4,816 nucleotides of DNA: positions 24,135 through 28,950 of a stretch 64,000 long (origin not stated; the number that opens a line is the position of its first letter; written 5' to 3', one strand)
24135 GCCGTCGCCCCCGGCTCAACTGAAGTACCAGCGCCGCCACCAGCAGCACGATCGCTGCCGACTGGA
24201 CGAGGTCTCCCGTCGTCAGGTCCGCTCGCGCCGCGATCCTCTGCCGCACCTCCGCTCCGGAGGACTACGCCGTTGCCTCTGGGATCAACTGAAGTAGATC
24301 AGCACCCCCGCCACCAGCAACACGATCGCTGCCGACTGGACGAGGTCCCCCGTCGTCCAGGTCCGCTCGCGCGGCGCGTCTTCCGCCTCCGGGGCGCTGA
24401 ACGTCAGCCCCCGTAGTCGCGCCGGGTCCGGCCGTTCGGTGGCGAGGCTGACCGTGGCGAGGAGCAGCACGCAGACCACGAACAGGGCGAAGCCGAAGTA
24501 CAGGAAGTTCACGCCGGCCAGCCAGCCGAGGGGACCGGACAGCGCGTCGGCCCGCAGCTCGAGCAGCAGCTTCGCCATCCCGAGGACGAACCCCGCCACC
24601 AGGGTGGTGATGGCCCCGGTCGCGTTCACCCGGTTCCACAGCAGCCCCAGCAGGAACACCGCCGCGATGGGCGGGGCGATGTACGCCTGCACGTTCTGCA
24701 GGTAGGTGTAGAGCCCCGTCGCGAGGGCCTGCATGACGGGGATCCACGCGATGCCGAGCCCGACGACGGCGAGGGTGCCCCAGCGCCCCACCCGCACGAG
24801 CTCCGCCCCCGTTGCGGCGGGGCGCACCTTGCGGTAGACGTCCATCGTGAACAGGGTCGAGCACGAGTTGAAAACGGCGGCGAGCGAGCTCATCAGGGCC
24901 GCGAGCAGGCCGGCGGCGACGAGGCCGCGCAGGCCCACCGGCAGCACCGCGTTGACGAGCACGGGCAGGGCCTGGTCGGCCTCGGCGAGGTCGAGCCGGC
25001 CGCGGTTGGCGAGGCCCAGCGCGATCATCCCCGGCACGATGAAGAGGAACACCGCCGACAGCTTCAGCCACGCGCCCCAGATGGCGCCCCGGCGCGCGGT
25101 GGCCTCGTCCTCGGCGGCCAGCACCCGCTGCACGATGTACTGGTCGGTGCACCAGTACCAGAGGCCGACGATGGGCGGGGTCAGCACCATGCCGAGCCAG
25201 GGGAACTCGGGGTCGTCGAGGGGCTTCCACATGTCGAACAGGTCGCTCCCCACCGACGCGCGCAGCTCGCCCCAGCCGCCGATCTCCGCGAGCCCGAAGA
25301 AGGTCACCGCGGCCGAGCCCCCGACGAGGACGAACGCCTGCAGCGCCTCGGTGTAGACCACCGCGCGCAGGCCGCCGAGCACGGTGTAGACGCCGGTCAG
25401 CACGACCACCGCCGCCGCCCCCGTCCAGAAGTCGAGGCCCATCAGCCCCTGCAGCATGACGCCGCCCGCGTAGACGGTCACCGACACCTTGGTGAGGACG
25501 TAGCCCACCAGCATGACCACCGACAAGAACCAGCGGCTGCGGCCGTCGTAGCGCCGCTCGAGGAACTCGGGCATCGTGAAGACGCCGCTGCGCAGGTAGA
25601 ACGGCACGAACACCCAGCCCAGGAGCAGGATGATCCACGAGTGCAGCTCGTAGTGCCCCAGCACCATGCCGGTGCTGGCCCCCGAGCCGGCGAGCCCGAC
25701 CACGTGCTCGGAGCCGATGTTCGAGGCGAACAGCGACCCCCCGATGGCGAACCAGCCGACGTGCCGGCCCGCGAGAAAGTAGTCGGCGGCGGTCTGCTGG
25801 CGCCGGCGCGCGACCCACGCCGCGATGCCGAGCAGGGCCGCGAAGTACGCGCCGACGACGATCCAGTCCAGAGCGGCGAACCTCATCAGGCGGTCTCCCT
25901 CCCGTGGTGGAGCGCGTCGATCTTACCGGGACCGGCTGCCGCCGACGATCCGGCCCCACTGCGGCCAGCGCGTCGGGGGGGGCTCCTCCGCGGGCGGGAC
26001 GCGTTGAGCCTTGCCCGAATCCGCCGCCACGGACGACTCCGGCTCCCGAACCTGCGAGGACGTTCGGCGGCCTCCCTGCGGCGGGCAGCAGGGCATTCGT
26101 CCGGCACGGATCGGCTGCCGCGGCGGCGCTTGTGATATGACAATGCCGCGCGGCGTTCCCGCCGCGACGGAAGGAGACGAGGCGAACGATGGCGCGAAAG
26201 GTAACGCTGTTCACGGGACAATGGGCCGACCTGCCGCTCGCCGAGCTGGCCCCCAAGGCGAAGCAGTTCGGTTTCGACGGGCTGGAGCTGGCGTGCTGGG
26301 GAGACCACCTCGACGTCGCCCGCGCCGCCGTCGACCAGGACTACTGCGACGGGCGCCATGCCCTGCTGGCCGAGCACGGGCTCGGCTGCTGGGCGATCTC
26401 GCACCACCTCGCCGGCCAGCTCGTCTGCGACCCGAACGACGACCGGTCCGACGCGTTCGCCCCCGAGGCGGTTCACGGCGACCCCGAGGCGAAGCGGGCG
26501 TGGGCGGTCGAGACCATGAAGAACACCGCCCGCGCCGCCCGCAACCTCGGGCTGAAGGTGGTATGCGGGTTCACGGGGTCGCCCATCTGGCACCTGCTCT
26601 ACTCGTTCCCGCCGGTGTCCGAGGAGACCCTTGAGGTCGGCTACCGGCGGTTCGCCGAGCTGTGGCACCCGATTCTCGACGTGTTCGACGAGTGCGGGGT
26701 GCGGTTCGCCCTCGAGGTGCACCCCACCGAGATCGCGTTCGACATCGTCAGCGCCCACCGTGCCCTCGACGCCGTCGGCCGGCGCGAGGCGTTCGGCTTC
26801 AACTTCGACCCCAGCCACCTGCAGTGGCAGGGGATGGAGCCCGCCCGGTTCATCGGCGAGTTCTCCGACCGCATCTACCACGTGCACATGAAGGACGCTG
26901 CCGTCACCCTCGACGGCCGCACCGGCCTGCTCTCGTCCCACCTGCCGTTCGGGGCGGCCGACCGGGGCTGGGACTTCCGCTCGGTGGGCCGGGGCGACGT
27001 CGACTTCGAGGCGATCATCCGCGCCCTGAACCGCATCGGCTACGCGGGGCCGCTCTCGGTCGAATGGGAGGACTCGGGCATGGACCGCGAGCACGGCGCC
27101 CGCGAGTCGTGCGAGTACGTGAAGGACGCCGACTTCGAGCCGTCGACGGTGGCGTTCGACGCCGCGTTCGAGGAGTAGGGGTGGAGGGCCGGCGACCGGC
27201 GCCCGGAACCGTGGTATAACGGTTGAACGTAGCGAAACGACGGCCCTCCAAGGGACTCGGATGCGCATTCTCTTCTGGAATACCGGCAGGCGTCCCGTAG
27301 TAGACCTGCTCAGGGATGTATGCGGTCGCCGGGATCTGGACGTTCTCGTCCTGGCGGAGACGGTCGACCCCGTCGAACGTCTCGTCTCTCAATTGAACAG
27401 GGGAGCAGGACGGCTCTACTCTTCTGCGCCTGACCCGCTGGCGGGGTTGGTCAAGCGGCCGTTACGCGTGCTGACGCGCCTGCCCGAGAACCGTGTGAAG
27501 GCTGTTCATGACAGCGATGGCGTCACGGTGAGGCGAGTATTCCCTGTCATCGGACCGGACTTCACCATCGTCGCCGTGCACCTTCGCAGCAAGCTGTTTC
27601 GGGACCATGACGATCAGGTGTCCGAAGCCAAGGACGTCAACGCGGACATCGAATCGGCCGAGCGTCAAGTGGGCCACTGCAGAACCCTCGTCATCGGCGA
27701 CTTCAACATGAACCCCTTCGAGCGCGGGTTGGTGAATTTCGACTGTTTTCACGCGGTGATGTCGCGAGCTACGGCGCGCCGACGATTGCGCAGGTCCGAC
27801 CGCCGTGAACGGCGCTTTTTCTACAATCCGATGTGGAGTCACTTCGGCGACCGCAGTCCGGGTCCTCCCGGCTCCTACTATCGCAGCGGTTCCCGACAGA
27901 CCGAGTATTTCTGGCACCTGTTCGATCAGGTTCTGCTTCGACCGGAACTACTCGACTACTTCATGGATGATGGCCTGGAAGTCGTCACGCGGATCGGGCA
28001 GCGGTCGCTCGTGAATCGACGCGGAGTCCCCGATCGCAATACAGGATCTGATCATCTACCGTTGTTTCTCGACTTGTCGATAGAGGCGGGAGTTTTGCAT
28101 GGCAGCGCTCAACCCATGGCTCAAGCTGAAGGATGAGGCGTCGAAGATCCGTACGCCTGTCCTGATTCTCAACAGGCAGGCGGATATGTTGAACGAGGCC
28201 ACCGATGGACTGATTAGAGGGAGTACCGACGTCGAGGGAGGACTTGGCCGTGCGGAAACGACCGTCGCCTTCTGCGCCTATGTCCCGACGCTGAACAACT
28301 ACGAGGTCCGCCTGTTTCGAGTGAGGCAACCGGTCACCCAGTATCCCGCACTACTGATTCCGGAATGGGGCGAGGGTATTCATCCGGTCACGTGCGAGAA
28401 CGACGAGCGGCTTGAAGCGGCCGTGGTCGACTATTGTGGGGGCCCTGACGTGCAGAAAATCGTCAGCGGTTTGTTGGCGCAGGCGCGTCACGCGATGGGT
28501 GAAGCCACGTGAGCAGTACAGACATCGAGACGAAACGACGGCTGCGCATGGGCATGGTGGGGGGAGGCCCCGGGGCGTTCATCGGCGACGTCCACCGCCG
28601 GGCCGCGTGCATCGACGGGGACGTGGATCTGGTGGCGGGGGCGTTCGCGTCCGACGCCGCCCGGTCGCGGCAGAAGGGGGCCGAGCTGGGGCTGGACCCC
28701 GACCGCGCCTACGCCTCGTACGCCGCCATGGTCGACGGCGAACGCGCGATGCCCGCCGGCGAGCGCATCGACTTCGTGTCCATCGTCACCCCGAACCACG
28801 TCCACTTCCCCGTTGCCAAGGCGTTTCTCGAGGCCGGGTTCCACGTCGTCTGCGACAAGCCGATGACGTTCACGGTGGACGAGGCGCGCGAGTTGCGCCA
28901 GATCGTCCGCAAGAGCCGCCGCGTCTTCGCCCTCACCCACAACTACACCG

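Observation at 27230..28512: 1.3-kb low-GC insert inside a high-GC sugar-catabolic operon: EEP nuclease/phosphatase plus unknown 137-aa protein, translationally coupled to the downstream oxidoreductase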

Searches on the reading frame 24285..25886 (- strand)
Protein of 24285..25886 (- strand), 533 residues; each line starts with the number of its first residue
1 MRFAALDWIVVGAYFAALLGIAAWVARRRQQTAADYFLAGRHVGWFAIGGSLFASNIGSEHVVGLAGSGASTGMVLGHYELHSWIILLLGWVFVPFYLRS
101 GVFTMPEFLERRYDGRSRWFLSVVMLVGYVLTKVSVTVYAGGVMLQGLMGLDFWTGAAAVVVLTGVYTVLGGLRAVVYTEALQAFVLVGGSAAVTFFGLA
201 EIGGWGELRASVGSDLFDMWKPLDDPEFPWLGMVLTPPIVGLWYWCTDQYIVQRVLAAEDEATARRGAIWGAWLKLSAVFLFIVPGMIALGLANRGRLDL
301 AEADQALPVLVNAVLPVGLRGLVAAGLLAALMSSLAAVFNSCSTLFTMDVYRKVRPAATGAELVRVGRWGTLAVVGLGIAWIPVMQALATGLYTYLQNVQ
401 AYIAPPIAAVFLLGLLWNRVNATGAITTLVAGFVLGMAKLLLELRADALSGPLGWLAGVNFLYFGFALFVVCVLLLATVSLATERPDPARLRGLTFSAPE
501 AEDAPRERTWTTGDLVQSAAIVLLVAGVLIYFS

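Call 87: search_protein_families(library=pfam, proteins=[window:24285-25886:-], max_evalue=0.001)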
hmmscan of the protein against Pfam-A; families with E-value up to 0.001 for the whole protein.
window:24285-25886:- (533 aa): 1 family
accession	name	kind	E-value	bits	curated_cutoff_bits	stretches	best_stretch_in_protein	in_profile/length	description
PF00474.23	SSF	-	2e-82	277.7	22.8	1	36-432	1-406/406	Sodium:solute symporter family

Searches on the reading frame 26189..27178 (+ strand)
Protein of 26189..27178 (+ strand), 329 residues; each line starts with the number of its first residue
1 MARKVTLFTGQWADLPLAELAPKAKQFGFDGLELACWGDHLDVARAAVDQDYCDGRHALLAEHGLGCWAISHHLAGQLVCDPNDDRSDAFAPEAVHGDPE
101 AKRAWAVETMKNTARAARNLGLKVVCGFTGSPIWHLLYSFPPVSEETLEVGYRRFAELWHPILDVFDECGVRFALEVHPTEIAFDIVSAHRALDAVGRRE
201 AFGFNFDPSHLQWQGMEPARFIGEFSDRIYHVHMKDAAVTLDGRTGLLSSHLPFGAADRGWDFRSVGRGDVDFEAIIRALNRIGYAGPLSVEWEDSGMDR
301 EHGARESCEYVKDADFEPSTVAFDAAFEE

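Call 8: search_protein_families(library=pfam, proteins=[window:26189-27178:+], max_evalue=1)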
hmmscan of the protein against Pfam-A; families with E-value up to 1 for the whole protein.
window:26189-27178:+ (329 aa): 1 family
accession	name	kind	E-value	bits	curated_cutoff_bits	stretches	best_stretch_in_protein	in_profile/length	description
PF01261.30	AP_endonuc_2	-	1.6e-45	156.2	31.1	1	23-313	3-248/249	Xylose isomerase-like TIM barrel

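Call 55: find_related_loci(query=window:26189-27175:+, collection=metagenome_contigs, flank=4000)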
Query window:26189-27175:+ (329 aa) in metagenome_contigs; peptide patterns used: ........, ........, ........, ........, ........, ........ (x = any residue, [..] = any of these).
600 stretches matched a pattern (row limit reached: there are more); 526 encode a relative of the query (tblastn E <= 1e-3); the best 80 are kept; 80 distinct loci.
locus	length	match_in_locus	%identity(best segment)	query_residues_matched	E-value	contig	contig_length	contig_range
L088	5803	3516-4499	87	1-328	0e+0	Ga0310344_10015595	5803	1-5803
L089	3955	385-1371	86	1-329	0e+0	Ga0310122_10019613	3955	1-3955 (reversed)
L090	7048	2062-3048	84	1-329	0e+0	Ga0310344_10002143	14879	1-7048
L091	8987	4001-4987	76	1-329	4e-174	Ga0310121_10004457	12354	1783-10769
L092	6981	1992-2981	75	1-329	5e-173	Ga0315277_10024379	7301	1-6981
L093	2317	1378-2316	76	1-312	1e-177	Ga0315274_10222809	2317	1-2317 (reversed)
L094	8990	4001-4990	73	1-329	3e-163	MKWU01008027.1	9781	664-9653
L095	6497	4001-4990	72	1-329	2e-162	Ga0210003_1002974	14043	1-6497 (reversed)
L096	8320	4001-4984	71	1-327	1e-161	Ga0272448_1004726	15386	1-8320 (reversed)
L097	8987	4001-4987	72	1-328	6e-161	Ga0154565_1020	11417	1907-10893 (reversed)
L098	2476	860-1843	71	1-328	1e-169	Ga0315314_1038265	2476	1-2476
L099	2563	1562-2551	69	1-329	2e-168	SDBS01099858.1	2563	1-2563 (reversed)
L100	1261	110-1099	71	1-329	2e-174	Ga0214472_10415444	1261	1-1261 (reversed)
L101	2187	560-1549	68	1-329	7e-170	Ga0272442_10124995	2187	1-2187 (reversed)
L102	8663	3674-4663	70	1-329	8e-158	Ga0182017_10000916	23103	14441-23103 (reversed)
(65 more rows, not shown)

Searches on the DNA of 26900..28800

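Call 77: search_rna_families(source=window, start=26900, end=28800, threshold=evalue, max_evalue=1)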
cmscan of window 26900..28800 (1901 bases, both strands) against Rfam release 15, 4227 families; matches with E-value up to 1: 0.
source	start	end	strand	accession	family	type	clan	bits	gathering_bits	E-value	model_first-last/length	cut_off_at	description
